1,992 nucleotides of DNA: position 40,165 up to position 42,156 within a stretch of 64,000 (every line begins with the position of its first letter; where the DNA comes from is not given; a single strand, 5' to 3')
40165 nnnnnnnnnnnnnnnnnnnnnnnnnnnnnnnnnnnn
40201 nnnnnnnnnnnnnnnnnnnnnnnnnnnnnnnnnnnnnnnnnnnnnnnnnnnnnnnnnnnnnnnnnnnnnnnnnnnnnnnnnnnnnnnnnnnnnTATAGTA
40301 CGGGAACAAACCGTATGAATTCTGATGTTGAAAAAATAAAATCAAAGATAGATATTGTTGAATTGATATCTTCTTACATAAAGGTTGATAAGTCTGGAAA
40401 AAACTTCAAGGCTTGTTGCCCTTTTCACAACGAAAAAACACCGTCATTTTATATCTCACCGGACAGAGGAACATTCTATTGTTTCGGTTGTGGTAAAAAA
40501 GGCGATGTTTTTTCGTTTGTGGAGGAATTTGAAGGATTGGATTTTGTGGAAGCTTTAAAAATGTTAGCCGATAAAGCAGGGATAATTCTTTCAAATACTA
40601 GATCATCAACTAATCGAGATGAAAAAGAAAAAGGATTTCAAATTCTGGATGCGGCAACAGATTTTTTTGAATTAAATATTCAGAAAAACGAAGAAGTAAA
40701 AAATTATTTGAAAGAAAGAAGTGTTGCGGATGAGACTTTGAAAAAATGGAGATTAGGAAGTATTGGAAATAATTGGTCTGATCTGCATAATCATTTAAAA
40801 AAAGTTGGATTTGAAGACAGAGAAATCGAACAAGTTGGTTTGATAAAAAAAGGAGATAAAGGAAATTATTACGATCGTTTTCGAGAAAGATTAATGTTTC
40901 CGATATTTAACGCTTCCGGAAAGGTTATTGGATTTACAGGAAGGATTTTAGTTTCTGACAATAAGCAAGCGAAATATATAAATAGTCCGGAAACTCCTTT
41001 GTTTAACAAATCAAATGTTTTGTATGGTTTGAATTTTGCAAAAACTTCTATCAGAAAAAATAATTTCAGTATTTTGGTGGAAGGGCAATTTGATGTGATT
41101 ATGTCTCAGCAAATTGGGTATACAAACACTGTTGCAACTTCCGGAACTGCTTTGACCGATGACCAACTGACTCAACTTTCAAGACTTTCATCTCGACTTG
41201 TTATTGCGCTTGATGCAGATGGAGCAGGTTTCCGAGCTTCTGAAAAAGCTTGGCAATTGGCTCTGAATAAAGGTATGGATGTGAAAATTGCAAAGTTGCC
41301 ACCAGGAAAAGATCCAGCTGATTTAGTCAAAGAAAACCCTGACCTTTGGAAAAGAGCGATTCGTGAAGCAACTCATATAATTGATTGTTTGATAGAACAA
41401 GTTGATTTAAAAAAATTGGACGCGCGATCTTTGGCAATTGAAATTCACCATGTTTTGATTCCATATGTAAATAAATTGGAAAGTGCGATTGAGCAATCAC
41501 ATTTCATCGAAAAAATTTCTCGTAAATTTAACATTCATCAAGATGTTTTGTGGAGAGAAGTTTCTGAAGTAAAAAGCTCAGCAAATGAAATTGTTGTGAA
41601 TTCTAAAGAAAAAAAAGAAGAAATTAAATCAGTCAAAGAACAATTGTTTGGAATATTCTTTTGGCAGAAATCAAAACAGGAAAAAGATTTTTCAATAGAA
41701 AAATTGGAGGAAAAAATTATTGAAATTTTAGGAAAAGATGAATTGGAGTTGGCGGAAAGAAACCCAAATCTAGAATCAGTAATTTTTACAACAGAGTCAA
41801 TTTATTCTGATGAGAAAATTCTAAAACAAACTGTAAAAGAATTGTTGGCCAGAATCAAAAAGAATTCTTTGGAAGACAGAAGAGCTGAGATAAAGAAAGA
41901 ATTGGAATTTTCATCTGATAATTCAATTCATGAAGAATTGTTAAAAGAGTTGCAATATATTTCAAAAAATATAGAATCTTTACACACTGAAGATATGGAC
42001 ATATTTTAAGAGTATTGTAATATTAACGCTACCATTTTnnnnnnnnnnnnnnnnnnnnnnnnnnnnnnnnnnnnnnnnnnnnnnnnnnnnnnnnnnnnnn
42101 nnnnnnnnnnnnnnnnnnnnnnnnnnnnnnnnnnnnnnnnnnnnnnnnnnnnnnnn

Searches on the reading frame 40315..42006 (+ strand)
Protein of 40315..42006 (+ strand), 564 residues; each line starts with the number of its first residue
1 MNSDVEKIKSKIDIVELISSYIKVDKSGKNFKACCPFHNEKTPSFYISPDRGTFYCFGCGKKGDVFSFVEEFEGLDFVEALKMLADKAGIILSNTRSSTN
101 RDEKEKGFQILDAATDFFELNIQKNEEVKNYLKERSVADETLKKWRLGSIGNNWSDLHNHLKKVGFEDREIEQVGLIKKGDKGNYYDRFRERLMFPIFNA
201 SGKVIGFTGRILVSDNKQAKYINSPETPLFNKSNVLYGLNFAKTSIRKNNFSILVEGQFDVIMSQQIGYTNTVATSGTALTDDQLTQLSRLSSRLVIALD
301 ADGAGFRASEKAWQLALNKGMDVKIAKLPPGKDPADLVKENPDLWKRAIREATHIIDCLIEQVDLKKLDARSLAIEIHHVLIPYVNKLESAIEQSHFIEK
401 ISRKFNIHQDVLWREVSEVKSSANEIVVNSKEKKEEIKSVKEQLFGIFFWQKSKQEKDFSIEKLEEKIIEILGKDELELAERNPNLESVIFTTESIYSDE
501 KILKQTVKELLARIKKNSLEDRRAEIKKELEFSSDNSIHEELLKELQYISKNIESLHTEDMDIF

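Call 51: search_protein_families(library=pfam, proteins=[window:40315-42006:+], max_evalue=0.00001)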
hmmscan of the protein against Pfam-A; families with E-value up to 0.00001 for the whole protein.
window:40315-42006:+ (564 aa): 5 families
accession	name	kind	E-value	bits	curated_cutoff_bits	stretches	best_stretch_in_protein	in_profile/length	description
PF08275.17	DNAG_N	-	1.9e-40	138.3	26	1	118-242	2-127/128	DNA primase catalytic core, N-terminal domain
PF01807.25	Zn_ribbon_DnaG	-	5.8e-36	122.7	24.9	1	3-94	4-95/98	CHC2 zinc finger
PF13155.12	Toprim_2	-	1.3e-17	64.3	22.1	1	253-337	1-87/88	Toprim-like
PF13662.12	Toprim_4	-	1.1e-14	54.9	25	1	253-325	4-83/85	Toprim domain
PF01751.28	Toprim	-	7.2e-10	39.4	23.1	1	253-327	3-95/96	Toprim domain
